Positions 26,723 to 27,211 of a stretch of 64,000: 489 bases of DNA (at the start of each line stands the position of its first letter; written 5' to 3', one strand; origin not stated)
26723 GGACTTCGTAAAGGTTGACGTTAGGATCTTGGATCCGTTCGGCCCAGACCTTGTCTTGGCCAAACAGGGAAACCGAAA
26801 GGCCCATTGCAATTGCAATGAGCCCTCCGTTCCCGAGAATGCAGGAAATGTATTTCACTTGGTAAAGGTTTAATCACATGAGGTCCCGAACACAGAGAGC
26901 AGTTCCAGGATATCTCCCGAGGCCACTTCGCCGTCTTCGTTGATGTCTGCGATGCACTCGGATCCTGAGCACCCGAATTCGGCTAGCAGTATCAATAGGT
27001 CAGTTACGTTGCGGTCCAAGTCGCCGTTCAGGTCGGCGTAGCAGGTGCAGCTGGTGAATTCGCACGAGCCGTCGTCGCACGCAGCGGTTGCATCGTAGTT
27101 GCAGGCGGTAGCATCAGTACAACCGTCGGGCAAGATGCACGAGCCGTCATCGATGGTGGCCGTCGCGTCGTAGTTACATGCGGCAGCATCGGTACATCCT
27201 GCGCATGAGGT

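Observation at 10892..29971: Candidate non-cellulosomal cohesin-dockerin-type surface enzyme system (or new C-terminal sorting tag) layered on T9SS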

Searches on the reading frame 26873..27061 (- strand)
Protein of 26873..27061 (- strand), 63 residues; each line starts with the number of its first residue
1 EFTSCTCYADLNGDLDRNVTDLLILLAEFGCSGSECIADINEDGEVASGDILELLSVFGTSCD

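Call 7: search_protein_families(library=ncbifam, proteins=[window:26873-27061:-], max_evalue=10)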
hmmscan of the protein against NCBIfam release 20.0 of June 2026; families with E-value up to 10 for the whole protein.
seq(63 aa): 2 families
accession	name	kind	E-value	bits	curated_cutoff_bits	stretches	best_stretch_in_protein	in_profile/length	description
NF041540.1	dockerin_GC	domain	0.00039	20.8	29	1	7-62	1-67/67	GC-type dockerin domain-anchored protein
NF049990.1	CellobisidaseCelK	equivalog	0.16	10.1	1700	1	7-54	828-878/889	cellulose 1,4-beta-cellobiosidase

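Call 8: search_protein_families(library=pfam, proteins=[window:26873-27061:-], max_evalue=10)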
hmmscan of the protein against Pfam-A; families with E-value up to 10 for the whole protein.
seq(63 aa): 2 families
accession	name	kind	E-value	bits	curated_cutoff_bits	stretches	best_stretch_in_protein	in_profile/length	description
PF00404.24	Dockerin_1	-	5.5e-06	26.9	22.9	2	38-54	2-18/57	Dockerin type I domain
PF06076.17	Orthopox_F14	-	0.14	12.9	27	1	7-54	26-67/73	Orthopoxvirus F14 protein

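Call 9: search_solved_structures(query=window:26873-27061:-, max_evalue=10, show_alignments=3)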
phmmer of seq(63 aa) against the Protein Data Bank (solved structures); distinct sequences matched with E-value up to 10: 12.
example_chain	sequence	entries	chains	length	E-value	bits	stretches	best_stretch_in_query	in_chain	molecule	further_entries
2y3n_B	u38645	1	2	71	0.00041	24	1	9-60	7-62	CELLULOSOMAL FAMILY-48 PROCESSIVE GLYCOSIDE HYDROLASE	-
4fl4_A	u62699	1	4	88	0.026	18.4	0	29-53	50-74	Glycoside hydrolase family 9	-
1daq_A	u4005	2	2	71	0.035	18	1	5-51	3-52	ENDOGLUCANASE SS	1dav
3ul4_B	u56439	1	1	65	0.037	17.9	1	11-54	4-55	Cellulosome enzyme, dockerin type I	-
2mte_A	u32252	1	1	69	0.038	17.9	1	6-51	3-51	Cellulose 1,4-beta-cellobiosidase (reducing end) CelS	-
6kg9_A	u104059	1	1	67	0.064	17.1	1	5-57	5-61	And cellulose-binding endoglucanase family 9 CelL ortholog dockerin domain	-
6kge_D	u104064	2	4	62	0.16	15.9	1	6-56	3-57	And cellulose-binding endoglucanase family 9 CelL ortholog dockerin domain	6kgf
6kgc_B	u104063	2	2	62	0.16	15.9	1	6-56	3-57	And cellulose-binding endoglucanase family 9 CelL ortholog dockerin domain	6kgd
5lxv_B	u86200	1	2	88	0.23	15.4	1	6-51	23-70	Carbohydrate-binding protein WP_009985128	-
1ohz_B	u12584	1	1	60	1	13.4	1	9-54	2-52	ENDO-1,4-BETA-XYLANASE Y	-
4cj0_A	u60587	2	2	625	1.6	12.7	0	7-53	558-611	ENDOGLUCANASE D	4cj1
1clc_A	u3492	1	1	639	1.7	12.7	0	7-53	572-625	ENDOGLUCANASE CELD; EC: 3.2.1.4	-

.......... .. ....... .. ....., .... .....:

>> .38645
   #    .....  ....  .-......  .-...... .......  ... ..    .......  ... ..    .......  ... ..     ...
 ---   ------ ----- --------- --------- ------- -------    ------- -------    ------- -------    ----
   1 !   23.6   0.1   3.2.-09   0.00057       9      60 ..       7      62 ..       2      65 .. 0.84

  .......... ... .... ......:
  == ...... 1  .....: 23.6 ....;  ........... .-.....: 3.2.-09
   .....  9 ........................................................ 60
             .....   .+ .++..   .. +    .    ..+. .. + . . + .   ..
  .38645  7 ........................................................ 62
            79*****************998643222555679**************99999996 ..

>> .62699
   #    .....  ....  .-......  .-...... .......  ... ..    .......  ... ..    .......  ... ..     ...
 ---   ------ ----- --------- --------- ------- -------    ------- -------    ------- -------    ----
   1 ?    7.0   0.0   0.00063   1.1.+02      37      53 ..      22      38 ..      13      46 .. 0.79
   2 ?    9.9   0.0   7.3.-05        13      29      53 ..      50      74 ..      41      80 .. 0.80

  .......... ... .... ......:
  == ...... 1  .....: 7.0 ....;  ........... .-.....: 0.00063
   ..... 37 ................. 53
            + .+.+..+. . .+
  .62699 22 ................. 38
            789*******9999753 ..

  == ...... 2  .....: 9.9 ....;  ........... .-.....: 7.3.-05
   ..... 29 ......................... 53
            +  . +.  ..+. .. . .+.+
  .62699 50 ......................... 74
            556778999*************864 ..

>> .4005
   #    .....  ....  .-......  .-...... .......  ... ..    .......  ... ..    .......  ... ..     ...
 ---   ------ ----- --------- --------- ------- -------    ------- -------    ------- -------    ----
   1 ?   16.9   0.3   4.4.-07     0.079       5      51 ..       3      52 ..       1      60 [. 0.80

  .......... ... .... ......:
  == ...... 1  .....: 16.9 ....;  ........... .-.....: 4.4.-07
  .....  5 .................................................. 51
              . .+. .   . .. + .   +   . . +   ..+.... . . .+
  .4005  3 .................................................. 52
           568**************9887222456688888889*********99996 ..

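Call 16: find_homologous_proteins(query=window:26873-27061:-, max_evalue=0.01)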
Query seq(63 aa) (63 aa): 1 proteins with E <= 0.01 among 1 candidates.
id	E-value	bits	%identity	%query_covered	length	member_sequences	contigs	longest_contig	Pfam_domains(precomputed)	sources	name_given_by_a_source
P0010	1.0e-30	122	94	100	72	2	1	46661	PF00404.25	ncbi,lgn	-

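Call 18: find_encoding_contigs(protein=P0010, flank=10000, max_places=3)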
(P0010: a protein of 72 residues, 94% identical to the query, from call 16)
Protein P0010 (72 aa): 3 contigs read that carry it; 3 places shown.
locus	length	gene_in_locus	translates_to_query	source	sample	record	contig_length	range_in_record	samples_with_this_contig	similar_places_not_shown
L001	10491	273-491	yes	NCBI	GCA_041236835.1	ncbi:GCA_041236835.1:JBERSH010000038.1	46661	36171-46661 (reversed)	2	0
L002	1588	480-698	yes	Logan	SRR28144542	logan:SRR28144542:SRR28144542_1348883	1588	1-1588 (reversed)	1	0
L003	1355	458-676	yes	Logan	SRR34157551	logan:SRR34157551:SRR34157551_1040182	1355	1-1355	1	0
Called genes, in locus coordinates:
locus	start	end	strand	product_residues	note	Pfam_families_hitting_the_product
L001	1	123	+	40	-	?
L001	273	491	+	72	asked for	PF00404:Dockerin_1 (faint)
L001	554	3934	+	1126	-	PF25852:DUF6242_C (faint), PF15902:Sortilin-Vps10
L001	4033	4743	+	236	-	PF00106:adh_short, PF01370:Epimerase (weak), PF08659:KR, PF13561:adh_short_C2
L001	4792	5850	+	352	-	PF13439:Glyco_transf_4 (weak), PF13579:Glyco_trans_4_4 (weak), PF20706:GT4-conflict, PF00534:Glycos_transf_1, PF13692:Glyco_trans_1_4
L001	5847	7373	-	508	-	PF07995:GSDH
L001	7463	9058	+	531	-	PF00009:GTP_EFTU, PF01926:MMR_HSR1, PF22042:EF-G_D2, PF16658:RF3_C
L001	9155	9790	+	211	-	PF04264:YceI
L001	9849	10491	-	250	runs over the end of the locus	PF00106:adh_short, PF08659:KR (weak), PF01370:Epimerase (weak), PF13561:adh_short_C2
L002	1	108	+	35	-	?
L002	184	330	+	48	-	-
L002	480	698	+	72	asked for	PF00404:Dockerin_1 (faint)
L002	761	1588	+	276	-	?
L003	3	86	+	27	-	?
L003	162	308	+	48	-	-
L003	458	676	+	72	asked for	PF00404:Dockerin_1 (faint)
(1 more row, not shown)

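Call 30: search_protein_representatives(alignment_id=A2)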
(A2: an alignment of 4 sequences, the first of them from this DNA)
Query: 4 sequences, 65 profile positions. Proteins with E-value up to 0.001 (for the whole library): 14340; up to 1e-10: 561; up to 1e-30: 2. The best 150 are listed.
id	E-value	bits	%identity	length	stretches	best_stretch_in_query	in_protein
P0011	1.8e-41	156.1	-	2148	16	11-62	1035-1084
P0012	2.1e-35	136.7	-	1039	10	6-61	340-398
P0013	2.9e-30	120.3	-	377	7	12-64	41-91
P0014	5.2e-30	119.5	-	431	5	6-63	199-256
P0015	6.4e-28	112.8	-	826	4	7-61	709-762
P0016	3.6e-27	110.4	-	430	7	11-62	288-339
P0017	4.3e-27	110.1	-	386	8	12-61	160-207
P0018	4.8e-27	110.0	-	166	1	3-65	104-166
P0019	5.0e-27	109.9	-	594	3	8-61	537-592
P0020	8.0e-27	109.3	-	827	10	11-56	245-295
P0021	2.4e-26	107.7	-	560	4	10-63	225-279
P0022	1.5e-25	105.2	-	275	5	11-63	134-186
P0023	1.7e-24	101.8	-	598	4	10-63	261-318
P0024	2.8e-24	101.1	-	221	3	8-61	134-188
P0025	5.8e-23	96.9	-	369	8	11-62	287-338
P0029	2.7e-21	91.6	-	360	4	9-64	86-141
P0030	2.9e-21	91.5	-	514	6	9-64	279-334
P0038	2.5e-20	88.4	-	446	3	6-60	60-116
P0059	7.5e-18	80.5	-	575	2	9-64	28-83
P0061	7.9e-18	80.5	-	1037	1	3-64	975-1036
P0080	4.2e-16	74.9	-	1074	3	9-61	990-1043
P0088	9.6e-16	73.8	-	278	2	8-65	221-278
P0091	1.1e-15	73.5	-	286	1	8-64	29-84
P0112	4.3e-15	71.7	-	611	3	19-62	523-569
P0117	7.1e-15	71.0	-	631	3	9-61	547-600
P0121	8.4e-15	70.8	-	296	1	8-64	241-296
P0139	1.9e-14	69.6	-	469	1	5-64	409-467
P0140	2.0e-14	69.6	-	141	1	8-65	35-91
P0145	3.0e-14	69.0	-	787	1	3-64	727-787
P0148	3.2e-14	68.9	-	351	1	6-65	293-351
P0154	3.9e-14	68.6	-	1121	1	3-64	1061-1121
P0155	4.1e-14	68.5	-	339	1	2-65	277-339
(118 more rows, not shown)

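Call 34: search_protein_families(library=ncbifam, alignment_id=A3, max_evalue=0.001)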
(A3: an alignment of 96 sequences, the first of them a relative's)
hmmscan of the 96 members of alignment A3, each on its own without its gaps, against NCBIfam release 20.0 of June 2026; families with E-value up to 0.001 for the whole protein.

A. member 1, P0013 (377 aa): 1 family
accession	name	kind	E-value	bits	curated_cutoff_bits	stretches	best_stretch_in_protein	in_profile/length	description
NF041540.1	dockerin_GC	domain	5.4e-19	68.4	29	2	155-202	4-64/67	GC-type dockerin domain-anchored protein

B. families by the number of members that match (of 96 scanned): 19 families
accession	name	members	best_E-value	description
NF041540.1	dockerin_GC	58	4.2e-21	GC-type dockerin domain-anchored protein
NF041518.1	choice_anch_Q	10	2.7e-09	choice-of-anchor Q domain-containing protein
NF047854.1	LIC10774_subfam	5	2e-06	LIC10774/LIC10365 family surface protein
TIGR04247.1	NosD_copper_fam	4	1.1e-06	nitrous oxide reductase family maturation protein NosD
NF049990.1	CellobisidaseCelK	3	1.7e-08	cellulose 1,4-beta-cellobiosidase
NF047638.1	throspo3_MtsC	3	2.1e-07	cell-cell cohesion MYXO-CTERM protein MtsC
NF041520.1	flexitail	2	2e-06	flexitail domain-containing putative surface protein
NF045500.1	Omp28_seleno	1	1.1e-10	Omp28-related selenoprotein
TIGR02913.1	HAF_rpt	1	5.8e-10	HAF repeat protein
NF008205.1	PRK10965.1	1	1.7e-07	multicopper oxidase CueO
NF037974.1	SslE_AcfD_Zn_LP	1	9.2e-07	SslE/AcfD family lipoprotein zinc metalloprotease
NF007362.0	PRK09859.1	1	1.7e-06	multidrug transporter subunit MdtE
NF038322.1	ImpA_fam_HExGH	1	1.3e-05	ImpA family metalloprotease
NF045554.1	AmiPhnlOxPhsA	1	1.3e-05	O-aminophenol oxidase PhsA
NF047970.1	Leptolysin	1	4.1e-05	M43 family metalopeptidase leptolysin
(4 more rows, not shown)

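Call 35: search_protein_families(library=pfam, alignment_id=A3, max_evalue=0.001)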
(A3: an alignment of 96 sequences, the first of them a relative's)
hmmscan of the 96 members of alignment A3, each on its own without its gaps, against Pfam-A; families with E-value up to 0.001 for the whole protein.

A. member 1, P0013 (377 aa): 2 families
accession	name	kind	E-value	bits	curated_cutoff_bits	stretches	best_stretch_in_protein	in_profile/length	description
PF00404.24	Dockerin_1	-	4.6e-25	88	22.9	4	124-168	2-50/57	Dockerin type I domain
PF13499.12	EF-hand_7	-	4.7e-07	30.5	30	0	98-125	12-39/67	EF-hand domain pair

B. families by the number of members that match (of 96 scanned): 31 families (the first 25 are shown)
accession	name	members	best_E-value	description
PF00404.24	Dockerin_1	70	4.5e-46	Dockerin type I domain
PF13405.12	EF-hand_6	41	3.5e-12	EF-hand domain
PF00036.39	EF-hand_1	34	1.2e-13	EF hand domain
PF13499.12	EF-hand_7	33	1.1e-12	EF-hand domain pair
PF13202.12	EF-hand_5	15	1.3e-11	EF hand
PF01839.29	FG-GAP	8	5.5e-20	FG-GAP repeat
PF13517.12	FG-GAP_3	7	1.7e-27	FG-GAP-like repeat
PF13229.12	Beta_helix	6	5.6e-19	Right handed beta helix region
PF17161.10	DUF5123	4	5.4e-07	Domain of unknown function (DUF5123)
PF02415.23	Chlam_PMP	3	1.6e-09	Chlamydia polymorphic membrane protein (Chlamydia_PMP) repeat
PF07602.17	DUF1565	3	1.2e-06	Protein of unknown function (DUF1565)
PF25470.1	DUF7901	1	7.8e-61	Domain of unknown function (DUF7901)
PF14312.12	FG-GAP_2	1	2.2e-58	FG-GAP repeat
PF13688.12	Reprolysin_5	1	2.6e-20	Metallo-peptidase family M12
PF00112.29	Peptidase_C1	1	3.1e-20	Papain family cysteine protease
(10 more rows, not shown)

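Call 37: list_cluster_members(proteins=[P0154, P0145, P0061, P0121, P0139, P0148, P0155, P0088, P0117, P0080])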
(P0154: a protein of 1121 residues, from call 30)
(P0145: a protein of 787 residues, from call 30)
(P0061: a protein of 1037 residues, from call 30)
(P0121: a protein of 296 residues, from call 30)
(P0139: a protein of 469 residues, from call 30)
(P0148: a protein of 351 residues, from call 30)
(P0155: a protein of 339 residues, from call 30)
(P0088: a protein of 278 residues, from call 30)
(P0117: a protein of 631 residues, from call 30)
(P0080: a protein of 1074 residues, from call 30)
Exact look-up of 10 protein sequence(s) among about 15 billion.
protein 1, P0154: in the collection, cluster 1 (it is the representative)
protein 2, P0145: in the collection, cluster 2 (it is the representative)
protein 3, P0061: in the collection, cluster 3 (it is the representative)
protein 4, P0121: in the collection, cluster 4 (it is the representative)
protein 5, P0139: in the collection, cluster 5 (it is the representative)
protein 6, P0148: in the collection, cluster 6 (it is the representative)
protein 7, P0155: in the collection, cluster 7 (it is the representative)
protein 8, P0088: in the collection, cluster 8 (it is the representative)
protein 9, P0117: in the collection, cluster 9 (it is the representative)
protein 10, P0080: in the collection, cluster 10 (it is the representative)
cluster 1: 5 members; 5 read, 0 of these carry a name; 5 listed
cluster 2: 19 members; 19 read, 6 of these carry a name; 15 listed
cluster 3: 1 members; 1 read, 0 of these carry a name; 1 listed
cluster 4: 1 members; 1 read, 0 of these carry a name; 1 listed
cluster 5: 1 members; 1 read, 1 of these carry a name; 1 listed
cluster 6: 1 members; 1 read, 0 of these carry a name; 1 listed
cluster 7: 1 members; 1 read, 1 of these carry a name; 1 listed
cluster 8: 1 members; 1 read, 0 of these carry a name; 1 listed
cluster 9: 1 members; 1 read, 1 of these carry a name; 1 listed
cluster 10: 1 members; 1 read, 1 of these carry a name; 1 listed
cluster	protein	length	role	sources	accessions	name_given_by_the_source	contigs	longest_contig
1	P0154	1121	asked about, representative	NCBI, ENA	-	-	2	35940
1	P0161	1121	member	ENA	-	-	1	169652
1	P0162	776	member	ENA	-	-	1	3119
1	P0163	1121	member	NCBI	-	-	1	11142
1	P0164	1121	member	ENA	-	-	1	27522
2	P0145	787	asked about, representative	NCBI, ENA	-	-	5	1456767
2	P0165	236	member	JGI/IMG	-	hypothetical protein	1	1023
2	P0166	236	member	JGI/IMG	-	hypothetical protein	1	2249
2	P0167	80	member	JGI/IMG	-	hypothetical protein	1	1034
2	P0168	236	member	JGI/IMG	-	hypothetical protein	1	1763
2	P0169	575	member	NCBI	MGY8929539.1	MAG: M12 family metallo-peptidase, partial [Flavobacteriales bacterium]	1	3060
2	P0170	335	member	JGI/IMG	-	hypothetical protein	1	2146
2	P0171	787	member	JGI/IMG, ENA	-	-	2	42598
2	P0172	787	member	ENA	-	-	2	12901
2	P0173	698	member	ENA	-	-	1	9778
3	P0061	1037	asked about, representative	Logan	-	-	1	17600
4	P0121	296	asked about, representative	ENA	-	-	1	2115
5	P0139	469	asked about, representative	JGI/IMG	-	hypothetical protein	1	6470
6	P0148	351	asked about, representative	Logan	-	-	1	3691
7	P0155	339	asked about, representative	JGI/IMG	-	hypothetical protein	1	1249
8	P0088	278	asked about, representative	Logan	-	-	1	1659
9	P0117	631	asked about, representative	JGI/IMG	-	predicted outer membrane repeat protein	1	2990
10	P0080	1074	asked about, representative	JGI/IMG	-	hypothetical protein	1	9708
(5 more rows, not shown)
